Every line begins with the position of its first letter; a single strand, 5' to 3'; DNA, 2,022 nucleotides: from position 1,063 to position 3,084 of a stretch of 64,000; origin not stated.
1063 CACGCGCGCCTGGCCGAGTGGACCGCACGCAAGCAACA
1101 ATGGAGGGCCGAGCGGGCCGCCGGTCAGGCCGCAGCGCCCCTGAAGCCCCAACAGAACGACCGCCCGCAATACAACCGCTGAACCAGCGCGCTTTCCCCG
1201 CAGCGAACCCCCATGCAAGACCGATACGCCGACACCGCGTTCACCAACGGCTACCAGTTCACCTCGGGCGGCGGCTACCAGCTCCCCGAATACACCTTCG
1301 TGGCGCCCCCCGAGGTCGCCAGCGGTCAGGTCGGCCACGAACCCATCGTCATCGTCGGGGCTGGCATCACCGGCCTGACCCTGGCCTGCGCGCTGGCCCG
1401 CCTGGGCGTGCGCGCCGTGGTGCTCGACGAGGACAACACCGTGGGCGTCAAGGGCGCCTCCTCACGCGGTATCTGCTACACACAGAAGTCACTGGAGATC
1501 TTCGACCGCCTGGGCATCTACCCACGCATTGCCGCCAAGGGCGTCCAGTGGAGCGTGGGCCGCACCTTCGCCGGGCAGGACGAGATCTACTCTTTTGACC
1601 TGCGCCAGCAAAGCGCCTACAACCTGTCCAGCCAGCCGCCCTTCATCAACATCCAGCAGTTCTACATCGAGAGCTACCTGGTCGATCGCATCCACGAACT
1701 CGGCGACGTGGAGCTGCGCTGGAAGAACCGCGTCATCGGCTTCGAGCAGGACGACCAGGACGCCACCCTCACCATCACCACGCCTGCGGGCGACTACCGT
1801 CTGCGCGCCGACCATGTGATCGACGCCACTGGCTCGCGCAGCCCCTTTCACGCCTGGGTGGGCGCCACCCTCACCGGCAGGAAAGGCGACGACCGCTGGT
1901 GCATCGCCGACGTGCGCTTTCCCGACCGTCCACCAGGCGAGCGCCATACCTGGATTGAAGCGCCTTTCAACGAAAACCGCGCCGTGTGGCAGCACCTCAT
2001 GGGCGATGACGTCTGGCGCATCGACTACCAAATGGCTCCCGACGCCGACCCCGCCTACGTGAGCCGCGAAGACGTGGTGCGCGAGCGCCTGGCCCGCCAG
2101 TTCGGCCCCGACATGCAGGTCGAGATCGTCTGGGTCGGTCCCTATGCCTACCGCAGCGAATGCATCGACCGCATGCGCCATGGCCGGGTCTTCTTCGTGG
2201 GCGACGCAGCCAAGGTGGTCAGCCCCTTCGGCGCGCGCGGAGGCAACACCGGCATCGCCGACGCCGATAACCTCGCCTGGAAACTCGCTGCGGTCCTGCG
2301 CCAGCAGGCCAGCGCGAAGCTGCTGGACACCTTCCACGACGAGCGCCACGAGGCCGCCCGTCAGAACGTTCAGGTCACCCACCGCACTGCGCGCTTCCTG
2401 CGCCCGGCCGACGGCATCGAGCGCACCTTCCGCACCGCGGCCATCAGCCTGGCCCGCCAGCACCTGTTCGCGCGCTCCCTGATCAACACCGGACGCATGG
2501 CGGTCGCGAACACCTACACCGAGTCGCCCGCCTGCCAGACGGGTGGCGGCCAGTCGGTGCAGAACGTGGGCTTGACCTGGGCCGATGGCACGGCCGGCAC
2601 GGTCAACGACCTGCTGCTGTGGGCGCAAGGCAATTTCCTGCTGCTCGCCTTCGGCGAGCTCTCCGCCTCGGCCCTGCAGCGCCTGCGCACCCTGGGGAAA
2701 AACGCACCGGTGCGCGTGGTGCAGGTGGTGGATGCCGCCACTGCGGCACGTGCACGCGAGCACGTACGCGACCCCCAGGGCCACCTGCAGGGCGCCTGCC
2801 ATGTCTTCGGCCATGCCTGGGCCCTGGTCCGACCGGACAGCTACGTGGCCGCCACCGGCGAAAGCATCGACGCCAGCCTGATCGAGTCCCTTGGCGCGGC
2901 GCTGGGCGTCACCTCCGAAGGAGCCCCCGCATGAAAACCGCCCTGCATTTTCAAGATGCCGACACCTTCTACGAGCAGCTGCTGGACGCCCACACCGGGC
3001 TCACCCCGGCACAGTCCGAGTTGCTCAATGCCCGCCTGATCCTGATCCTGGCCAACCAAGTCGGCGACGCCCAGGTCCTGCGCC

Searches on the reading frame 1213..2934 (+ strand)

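Call 9: search_protein_families(library=pfam, proteins=[window:1213-2934:+], max_evalue=0.01)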
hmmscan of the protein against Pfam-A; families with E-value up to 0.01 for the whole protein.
window:1213-2934:+ (573 aa): 9 families
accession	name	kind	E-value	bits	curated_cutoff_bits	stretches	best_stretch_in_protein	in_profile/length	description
PF01494.25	FAD_binding_3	-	9.9e-62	209.6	22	1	45-388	4-348/349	FAD binding domain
PF01266.30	DAO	-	4.5e-09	36.7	27.9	1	45-85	2-41/353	FAD dependent oxidoreductase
PF07992.20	Pyr_redox_2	-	1.6e-07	31.5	26.1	1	45-212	3-113/291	Pyridine nucleotide-disulphide oxidoreductase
PF13450.12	NAD_binding_8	-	4.9e-07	30.4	21.9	1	47-83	1-37/68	NAD(P)-binding Rossmann-like domain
PF12831.13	FAD_oxidored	-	3.2e-06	27.2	27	1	45-207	2-145/416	FAD dependent oxidoreductase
PF03486.20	HI0933_like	-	1.5e-05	25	50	1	45-211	3-167/244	HI0933-like protein Rossmann domain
PF00070.33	Pyr_redox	-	2.5e-05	25.1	22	1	45-77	2-34/82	Pyridine nucleotide-disulphide oxidoreductase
PF21274.3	Rng_hyd_C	-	0.0017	19.1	27.5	1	449-564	8-104/107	Aromatic-ring hydroxylase, C-terminal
PF13738.12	Pyr_redox_3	-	0.0097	15.6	30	0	46-77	1-33/305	Pyridine nucleotide-disulphide oxidoreductase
